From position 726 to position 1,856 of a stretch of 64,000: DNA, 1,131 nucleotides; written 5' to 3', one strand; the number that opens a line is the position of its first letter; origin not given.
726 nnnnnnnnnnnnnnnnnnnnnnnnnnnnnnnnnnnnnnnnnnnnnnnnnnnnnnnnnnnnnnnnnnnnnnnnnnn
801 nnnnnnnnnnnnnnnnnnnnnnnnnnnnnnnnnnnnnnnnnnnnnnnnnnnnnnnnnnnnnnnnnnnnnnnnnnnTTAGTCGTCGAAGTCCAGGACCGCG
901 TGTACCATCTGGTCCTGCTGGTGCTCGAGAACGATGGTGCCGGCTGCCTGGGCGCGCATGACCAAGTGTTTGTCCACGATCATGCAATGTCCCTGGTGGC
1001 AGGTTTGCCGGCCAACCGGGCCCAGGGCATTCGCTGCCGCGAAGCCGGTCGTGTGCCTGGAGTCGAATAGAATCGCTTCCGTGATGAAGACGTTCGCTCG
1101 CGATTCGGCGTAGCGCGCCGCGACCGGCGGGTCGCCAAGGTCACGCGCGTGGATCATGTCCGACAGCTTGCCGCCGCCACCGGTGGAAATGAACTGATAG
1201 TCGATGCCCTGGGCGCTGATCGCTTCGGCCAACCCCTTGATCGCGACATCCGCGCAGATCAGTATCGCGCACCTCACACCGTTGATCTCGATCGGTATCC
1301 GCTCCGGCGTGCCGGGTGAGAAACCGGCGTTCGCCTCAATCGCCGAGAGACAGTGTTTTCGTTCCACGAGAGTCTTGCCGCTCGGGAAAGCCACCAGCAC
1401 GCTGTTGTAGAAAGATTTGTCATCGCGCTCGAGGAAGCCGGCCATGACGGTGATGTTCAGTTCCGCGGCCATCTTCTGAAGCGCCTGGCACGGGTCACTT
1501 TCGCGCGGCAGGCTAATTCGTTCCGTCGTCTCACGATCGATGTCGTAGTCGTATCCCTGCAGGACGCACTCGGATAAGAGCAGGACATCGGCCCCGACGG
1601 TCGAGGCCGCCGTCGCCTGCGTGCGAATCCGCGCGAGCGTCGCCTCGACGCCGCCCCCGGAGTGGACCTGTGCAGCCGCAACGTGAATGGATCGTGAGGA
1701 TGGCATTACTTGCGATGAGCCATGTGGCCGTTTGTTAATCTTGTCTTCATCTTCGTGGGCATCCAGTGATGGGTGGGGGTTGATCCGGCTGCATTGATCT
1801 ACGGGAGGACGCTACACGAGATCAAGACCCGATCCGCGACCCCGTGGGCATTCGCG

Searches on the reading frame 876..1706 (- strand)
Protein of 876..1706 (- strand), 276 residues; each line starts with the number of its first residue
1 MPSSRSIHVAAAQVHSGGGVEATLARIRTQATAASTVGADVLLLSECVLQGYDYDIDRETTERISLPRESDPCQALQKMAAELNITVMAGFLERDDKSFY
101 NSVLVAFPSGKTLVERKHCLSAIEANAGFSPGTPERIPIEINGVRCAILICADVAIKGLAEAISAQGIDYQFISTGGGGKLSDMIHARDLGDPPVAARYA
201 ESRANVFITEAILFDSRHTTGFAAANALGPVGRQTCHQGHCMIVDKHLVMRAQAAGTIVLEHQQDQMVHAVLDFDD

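Call 64: search_protein_families(library=pfam, proteins=[window:876-1706:-], max_evalue=0.0001)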
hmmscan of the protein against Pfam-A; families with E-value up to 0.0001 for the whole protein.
window:876-1706:- (276 aa): 1 family
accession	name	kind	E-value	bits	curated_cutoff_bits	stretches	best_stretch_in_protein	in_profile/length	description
PF00795.27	CN_hydrolase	-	1.4e-13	51.2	23.2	1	9-193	2-185/256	Carbon-nitrogen hydrolase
